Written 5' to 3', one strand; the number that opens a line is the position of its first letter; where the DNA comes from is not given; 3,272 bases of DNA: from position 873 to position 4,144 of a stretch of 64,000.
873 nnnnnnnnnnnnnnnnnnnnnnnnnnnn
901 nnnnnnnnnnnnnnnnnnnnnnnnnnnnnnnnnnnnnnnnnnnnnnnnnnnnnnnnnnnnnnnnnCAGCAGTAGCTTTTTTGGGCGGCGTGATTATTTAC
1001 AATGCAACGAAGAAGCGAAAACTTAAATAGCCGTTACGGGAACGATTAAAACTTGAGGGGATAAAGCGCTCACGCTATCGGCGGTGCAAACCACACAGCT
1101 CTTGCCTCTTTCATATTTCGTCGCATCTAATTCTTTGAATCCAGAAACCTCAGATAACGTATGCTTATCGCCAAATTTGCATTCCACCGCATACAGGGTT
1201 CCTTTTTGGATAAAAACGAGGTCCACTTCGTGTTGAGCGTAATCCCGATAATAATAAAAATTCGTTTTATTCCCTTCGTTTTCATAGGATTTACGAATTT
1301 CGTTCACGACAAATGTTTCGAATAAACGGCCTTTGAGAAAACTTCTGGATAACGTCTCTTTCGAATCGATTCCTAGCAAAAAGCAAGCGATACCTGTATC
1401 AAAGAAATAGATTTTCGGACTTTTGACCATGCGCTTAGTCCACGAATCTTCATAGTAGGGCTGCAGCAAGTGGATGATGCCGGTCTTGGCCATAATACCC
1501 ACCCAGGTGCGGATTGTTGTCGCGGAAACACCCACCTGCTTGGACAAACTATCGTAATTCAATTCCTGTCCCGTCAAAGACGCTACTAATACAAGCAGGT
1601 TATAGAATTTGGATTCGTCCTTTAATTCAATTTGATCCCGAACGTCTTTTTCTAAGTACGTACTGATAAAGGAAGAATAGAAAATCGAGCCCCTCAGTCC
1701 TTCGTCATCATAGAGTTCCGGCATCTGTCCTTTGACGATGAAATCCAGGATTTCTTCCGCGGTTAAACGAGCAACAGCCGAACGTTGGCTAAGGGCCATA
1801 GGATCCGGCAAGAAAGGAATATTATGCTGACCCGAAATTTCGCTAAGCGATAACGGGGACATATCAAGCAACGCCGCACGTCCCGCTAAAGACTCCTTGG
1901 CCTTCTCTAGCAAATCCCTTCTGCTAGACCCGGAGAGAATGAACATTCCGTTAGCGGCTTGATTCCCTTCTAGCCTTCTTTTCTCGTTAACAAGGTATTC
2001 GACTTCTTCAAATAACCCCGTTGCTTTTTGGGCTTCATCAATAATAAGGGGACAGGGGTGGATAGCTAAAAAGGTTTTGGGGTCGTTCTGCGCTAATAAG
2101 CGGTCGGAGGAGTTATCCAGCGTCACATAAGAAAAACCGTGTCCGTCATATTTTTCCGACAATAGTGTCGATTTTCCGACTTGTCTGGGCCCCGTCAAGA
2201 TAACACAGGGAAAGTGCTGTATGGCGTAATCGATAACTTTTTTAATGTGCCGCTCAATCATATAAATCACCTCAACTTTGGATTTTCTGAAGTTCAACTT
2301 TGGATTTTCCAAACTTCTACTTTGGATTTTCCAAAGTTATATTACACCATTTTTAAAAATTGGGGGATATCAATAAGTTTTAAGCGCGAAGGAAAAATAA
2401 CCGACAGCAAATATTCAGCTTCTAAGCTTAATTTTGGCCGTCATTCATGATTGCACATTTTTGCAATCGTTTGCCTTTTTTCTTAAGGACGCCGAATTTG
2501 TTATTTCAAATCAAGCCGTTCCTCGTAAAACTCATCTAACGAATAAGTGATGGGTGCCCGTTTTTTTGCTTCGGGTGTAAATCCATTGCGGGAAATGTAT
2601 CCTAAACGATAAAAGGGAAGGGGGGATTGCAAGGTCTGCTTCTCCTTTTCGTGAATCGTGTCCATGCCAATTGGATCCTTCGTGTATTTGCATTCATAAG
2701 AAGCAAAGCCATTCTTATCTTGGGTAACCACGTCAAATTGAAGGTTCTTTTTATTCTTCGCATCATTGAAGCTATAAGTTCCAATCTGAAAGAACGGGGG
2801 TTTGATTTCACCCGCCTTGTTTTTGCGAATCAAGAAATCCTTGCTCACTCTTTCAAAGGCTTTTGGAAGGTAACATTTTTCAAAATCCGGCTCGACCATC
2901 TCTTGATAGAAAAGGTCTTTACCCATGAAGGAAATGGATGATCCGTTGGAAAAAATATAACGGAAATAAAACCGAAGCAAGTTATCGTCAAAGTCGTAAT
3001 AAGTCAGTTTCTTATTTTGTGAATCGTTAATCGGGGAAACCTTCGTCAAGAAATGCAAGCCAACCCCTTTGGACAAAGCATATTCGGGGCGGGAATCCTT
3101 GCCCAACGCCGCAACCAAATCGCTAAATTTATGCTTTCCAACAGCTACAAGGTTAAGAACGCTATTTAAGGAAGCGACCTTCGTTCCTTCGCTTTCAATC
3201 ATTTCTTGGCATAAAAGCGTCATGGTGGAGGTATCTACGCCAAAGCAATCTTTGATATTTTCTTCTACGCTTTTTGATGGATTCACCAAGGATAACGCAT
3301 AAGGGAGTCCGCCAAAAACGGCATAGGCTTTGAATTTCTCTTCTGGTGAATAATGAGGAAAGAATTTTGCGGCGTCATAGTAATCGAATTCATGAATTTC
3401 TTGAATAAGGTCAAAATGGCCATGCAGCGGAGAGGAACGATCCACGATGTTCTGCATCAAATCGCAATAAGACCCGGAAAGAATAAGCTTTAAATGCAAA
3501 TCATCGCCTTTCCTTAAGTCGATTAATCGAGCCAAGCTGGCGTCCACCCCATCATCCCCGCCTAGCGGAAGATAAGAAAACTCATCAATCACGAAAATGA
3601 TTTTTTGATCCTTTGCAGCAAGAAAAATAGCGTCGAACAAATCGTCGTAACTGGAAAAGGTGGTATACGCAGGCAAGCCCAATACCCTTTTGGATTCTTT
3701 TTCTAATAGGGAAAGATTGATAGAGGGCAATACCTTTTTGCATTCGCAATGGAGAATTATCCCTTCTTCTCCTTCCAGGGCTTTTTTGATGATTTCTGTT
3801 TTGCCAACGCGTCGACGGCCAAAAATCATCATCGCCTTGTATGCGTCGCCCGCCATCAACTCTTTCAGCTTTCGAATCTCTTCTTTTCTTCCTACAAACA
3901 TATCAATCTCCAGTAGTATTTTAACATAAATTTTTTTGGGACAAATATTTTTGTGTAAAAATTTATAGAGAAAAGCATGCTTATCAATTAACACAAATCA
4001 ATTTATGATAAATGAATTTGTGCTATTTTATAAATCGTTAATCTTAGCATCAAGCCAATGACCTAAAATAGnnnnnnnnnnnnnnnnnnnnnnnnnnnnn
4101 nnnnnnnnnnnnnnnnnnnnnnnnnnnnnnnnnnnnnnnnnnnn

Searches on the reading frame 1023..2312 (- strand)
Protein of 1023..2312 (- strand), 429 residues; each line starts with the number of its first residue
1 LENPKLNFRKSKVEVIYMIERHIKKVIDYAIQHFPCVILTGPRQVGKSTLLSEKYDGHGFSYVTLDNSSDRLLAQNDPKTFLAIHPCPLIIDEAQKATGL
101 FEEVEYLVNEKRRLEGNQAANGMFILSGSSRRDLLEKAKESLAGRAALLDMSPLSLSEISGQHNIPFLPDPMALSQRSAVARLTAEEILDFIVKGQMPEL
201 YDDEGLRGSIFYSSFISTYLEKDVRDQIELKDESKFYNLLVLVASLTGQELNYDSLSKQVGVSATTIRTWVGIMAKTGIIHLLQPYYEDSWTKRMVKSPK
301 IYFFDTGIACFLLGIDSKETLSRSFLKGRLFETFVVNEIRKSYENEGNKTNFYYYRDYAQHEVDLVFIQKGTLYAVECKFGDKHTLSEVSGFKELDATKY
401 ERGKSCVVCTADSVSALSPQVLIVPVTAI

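Call 77: search_protein_families(library=padloc, proteins=[window:1023-2312:-], max_evalue=0.00001)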
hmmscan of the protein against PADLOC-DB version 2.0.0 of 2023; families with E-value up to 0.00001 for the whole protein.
window:1023-2312:- (429 aa): 10 families
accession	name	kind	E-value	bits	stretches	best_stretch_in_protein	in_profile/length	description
PDLC04790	PDC-S01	-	7.1e-99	329.4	1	17-428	7-416/422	-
PDLC04789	PDC-S01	-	4.5e-59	198.4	1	18-394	1-354/375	-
PDLC04791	PDC-S01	-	3.7e-30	102.9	2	209-410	182-377/395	-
PDLC04787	PDC-S01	-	8e-26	88.8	1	18-405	10-380/412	-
PDLC04788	PDC-S01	-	1.1e-21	75.3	1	37-393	22-395/448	-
PDLC04786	PDC-S01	-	2.2e-14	51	1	36-393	22-399/439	-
PDLC04792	PDC-S01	-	5.7e-10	36.4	0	300-416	306-418/452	-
PDLC01903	CARF4--CARF_PDDEXK_TM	-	1.7e-09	35.6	1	295-413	248-349/380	-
PDLC01037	Csx1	-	2e-08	32.1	1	301-393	197-258/320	ARF+Nuclease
PDLC01893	CARF4--CARF_PDDEXK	-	2.8e-06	24.9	1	310-389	243-324/382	-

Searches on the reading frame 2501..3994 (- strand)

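Call 77: search_protein_families(library=padloc, proteins=[window:2501-3994:-], max_evalue=0.00001)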
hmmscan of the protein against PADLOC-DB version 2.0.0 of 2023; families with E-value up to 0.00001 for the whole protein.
window:2501-3994:- (497 aa): 3 families
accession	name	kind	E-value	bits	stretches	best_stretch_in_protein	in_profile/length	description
PDLC04984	PDC-S27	-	1.4e-29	101.3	1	33-450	4-425/474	-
PDLC04985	PDC-S27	-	1.7e-10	38.4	1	33-231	6-206/484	-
PDLC04791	PDC-S01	-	1.5e-07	28.5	1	37-250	4-187/395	-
